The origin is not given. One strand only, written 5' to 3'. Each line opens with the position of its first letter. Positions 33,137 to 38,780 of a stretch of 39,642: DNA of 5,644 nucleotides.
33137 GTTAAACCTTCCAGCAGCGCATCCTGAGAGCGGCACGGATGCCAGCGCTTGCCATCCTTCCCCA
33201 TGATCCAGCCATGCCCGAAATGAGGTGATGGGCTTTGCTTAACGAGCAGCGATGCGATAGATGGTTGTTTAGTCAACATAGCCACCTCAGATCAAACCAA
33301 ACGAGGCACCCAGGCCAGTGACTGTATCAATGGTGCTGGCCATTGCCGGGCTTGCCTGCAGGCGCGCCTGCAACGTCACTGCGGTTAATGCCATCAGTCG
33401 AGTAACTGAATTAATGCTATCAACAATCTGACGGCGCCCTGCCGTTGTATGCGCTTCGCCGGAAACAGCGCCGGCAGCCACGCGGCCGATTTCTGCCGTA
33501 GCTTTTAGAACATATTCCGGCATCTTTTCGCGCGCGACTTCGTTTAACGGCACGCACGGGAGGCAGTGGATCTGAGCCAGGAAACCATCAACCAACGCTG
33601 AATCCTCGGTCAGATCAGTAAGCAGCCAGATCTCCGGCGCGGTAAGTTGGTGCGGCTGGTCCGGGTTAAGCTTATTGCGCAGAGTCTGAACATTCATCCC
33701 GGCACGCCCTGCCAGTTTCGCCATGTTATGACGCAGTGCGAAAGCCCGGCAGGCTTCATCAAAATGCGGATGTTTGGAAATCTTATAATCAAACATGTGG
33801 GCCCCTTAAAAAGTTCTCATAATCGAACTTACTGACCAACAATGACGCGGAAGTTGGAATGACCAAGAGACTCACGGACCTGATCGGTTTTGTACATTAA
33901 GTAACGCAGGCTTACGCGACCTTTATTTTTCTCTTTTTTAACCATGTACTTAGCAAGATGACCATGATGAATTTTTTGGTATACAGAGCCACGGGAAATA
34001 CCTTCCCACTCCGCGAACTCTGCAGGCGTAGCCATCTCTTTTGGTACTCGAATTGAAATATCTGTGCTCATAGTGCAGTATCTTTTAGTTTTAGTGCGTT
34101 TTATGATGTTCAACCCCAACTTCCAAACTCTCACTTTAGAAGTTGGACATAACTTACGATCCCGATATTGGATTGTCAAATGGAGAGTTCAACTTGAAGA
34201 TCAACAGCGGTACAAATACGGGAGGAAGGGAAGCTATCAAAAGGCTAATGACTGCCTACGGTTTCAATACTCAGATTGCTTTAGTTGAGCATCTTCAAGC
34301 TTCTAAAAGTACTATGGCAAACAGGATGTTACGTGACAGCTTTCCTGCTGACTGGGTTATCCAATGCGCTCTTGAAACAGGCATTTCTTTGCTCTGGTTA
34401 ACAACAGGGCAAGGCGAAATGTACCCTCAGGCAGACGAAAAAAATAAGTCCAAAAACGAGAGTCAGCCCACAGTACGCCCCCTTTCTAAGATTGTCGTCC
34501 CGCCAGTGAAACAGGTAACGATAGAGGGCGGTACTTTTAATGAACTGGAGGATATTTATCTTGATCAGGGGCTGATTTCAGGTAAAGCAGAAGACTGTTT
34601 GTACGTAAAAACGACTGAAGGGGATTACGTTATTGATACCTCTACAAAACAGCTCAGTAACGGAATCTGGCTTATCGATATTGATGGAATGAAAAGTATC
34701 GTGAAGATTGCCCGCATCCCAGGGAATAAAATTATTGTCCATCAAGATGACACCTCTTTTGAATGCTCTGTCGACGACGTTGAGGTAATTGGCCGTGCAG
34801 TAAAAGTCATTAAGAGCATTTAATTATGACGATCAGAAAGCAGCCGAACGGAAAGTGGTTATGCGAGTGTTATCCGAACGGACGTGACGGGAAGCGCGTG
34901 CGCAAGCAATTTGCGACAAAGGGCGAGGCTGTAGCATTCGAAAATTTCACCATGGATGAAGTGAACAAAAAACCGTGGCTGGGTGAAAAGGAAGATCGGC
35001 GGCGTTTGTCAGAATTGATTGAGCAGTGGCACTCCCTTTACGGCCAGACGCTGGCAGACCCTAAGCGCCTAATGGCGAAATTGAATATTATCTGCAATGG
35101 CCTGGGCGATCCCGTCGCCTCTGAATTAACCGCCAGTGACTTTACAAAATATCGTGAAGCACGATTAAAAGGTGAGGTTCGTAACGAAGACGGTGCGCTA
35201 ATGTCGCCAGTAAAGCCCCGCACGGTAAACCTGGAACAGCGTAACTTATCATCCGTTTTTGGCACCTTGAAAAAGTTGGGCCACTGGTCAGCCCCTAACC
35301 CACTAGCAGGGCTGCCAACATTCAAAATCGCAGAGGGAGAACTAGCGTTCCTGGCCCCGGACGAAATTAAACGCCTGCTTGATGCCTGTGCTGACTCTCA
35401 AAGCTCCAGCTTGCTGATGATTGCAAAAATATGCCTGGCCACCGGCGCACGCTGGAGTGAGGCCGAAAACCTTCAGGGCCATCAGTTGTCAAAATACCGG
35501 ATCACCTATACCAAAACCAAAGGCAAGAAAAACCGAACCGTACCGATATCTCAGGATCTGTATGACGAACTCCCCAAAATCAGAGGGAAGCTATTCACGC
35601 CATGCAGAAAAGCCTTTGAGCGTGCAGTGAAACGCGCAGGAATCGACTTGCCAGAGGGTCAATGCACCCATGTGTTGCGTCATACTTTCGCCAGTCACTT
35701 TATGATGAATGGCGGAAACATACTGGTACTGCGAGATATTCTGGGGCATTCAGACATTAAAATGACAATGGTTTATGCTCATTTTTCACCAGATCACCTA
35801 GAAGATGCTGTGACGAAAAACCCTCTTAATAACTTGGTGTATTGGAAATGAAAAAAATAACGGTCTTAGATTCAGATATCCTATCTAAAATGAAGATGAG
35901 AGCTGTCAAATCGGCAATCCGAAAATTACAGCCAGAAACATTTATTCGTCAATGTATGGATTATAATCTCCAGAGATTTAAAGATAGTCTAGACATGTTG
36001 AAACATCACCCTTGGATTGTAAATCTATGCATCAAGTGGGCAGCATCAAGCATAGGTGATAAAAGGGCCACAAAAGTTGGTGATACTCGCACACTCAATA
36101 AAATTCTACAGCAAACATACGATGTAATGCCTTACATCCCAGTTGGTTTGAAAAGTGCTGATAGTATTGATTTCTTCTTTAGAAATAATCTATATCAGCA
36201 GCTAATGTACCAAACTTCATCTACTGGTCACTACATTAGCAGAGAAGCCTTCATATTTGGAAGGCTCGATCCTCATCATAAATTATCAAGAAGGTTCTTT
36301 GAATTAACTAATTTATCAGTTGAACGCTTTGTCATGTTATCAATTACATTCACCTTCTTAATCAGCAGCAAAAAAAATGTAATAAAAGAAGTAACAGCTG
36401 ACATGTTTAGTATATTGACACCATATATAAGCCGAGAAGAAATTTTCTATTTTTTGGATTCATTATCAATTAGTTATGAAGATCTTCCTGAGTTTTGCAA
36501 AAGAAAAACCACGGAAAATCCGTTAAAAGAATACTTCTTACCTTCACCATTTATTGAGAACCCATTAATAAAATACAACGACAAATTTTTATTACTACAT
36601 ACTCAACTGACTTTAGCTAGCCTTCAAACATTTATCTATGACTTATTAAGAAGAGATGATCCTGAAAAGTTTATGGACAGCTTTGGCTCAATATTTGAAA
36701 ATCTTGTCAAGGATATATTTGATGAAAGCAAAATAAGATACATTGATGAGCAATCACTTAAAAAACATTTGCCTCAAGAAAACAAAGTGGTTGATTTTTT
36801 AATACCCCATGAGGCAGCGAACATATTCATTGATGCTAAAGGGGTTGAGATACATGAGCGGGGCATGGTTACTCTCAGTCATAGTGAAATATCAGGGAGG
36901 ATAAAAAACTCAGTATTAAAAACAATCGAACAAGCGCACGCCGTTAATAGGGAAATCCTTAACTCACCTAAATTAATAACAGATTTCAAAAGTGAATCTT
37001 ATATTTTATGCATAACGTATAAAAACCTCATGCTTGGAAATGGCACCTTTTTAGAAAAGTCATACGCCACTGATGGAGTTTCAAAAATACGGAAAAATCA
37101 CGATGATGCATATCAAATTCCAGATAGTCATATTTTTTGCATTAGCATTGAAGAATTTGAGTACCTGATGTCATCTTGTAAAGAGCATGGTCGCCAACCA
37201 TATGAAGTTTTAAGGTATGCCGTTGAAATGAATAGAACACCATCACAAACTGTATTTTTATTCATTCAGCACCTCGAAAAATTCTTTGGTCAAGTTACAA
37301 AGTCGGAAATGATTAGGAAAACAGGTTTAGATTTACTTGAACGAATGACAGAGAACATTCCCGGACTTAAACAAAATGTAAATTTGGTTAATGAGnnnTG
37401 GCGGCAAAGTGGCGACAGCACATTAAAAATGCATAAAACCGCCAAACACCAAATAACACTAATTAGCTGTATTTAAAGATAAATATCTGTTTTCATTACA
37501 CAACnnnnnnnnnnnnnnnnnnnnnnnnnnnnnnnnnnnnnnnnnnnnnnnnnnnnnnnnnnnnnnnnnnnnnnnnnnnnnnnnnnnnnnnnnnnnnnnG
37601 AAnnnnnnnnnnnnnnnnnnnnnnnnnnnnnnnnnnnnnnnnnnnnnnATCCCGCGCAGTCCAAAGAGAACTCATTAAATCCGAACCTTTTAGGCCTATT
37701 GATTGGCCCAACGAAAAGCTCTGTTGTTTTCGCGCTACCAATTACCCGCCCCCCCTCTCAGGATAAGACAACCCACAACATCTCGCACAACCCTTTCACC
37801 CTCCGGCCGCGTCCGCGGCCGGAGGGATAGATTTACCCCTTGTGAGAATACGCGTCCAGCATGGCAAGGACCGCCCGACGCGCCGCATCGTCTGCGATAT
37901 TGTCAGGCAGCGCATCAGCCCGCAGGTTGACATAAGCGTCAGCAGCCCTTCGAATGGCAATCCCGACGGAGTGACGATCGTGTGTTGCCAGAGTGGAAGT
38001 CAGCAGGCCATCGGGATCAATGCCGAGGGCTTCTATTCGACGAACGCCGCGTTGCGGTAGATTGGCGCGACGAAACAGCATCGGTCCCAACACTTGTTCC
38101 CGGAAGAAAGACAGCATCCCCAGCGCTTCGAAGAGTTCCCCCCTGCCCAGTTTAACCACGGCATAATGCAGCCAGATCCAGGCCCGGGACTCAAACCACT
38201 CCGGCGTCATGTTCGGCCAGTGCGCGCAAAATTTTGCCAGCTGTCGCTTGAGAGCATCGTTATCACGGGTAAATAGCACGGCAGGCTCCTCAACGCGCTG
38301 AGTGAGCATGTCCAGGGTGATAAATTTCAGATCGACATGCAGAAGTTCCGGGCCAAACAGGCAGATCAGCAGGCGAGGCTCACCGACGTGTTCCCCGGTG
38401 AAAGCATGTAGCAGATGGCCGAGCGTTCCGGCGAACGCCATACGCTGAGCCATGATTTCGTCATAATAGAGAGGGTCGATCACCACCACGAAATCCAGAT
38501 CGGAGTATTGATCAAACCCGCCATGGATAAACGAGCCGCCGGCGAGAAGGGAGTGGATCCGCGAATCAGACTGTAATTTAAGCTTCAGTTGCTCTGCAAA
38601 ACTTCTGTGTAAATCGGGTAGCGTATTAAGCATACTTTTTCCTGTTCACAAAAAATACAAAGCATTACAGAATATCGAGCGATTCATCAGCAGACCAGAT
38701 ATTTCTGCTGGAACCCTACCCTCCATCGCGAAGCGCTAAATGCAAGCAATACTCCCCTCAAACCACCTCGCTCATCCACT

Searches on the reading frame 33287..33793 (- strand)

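Call 88: search_protein_families(library=pfam, proteins=[window:33287-33793:-], max_evalue=0.01)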
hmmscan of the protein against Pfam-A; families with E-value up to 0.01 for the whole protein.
window:33287-33793:- (168 aa): 1 family
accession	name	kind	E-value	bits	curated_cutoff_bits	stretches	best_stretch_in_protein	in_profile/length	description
PF06892.16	Phage_CP76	-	4e-44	150.5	26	1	9-144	1-146/146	Phage regulatory protein CII (CP76)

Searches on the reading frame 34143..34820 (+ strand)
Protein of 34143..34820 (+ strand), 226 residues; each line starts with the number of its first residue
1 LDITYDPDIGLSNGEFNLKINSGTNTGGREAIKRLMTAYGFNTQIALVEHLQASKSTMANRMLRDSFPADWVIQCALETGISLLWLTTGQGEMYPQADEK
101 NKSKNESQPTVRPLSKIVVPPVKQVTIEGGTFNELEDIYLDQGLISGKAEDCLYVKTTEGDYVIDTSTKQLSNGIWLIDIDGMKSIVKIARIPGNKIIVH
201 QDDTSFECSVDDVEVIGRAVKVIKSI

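Call 88: search_protein_families(library=pfam, proteins=[window:34143-34820:+], max_evalue=0.01)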
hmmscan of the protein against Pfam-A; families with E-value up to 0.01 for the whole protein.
window:34143-34820:+ (226 aa): 2 families
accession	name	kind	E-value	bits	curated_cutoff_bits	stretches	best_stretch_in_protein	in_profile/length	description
PF16452.10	Phage_CI_C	-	2.6e-31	108.3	27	1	122-220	2-100/101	Bacteriophage CI repressor C-terminal domain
PF07022.19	Phage_CI_repr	-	1.6e-28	99.2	22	1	30-94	1-65/65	Bacteriophage CI repressor helix-turn-helix domain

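Call 89: search_protein_families(library=padloc, proteins=[window:34143-34820:+], max_evalue=0.01)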
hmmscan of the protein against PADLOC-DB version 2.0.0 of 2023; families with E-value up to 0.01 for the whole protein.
window:34143-34820:+ (226 aa): 0 families

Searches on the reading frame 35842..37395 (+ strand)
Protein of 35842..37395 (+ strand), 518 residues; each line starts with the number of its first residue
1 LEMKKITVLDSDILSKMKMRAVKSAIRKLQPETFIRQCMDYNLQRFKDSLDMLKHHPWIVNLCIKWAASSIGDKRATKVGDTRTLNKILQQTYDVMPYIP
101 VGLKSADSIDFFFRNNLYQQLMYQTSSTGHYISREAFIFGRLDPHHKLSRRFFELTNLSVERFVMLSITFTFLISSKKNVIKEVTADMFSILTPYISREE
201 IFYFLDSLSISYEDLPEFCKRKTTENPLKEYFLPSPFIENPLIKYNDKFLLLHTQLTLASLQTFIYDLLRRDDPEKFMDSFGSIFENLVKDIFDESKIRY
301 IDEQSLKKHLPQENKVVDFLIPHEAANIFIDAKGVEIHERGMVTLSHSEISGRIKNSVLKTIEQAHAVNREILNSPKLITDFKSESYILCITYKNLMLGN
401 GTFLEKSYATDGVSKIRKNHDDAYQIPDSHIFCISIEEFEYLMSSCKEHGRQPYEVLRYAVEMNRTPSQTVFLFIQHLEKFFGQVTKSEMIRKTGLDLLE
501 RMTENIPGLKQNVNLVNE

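Call 88: search_protein_families(library=pfam, proteins=[window:35842-37395:+], max_evalue=0.01)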
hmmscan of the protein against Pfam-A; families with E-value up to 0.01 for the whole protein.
window:35842-37395:+ (518 aa): 0 families

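Call 89: search_protein_families(library=padloc, proteins=[window:35842-37395:+], max_evalue=0.01)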
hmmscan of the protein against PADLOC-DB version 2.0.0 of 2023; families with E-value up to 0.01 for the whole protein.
window:35842-37395:+ (518 aa): 0 families

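Call 91: search_protein_families(library=ncbifam, proteins=[window:35842-37395:+], max_evalue=0.01)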
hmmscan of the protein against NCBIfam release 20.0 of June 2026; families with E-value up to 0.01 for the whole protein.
window:35842-37395:+ (518 aa): 1 family
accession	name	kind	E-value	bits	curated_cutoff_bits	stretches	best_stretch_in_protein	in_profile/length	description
NF047931.1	antiphage_GapS1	subfamily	1.7e-117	393.1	320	1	22-477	1-455/455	GapS1 family protein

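Call 92: search_protein_families(library=phrogs, proteins=[window:35842-37395:+], max_evalue=0.01)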
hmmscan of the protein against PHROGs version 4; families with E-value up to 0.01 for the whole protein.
window:35842-37395:+ (518 aa): 5 families
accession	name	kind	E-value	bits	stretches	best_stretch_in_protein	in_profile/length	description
phrog_14259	-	unknown function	0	1238.7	1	3-518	1-516/516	-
phrog_34771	-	unknown function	8.3e-157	520.9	1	3-230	1-228/236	-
phrog_7140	-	DNA, RNA and nucleotide metabolism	0.00045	20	1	278-334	118-173/423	intron encoded nuclease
phrog_559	-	DNA, RNA and nucleotide metabolism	0.0047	16.8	0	283-341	307-363/607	HNH endonuclease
phrog_9084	-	DNA, RNA and nucleotide metabolism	0.0092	17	0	281-336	59-112/187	homing endonuclease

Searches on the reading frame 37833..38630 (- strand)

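Call 88: search_protein_families(library=pfam, proteins=[window:37833-38630:-], max_evalue=0.01)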
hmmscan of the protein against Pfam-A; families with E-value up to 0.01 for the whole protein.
window:37833-38630:- (265 aa): 1 family
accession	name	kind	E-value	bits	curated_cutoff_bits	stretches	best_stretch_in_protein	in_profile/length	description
PF01909.29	NTP_transf_2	-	0.0048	17.7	21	1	14-54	3-43/93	Nucleotidyltransferase domain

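Call 89: search_protein_families(library=padloc, proteins=[window:37833-38630:-], max_evalue=0.01)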
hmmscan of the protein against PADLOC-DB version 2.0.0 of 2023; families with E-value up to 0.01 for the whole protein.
window:37833-38630:- (265 aa): 0 families

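Call 91: search_protein_families(library=ncbifam, proteins=[window:37833-38630:-], max_evalue=0.01)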
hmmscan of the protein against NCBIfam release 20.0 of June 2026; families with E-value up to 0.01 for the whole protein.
window:37833-38630:- (265 aa): 3 families
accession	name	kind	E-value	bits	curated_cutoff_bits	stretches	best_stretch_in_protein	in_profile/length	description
NF033182.0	linco_LnuG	exception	0.001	18.9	525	1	14-51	10-47/267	lincosamide nucleotidyltransferase Lnu(G)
NF000235.3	linco_LnuB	exception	0.005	16.5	525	1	16-51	12-47/267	lincosamide nucleotidyltransferase Lnu(B)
NF000119.1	linco_LnuF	exception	0.0063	15.8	450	1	10-59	5-54/273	lincosamide nucleotidyltransferase Lnu(F)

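Call 92: search_protein_families(library=phrogs, proteins=[window:37833-38630:-], max_evalue=0.01)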
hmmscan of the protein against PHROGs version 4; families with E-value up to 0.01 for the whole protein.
window:37833-38630:- (265 aa): 0 families
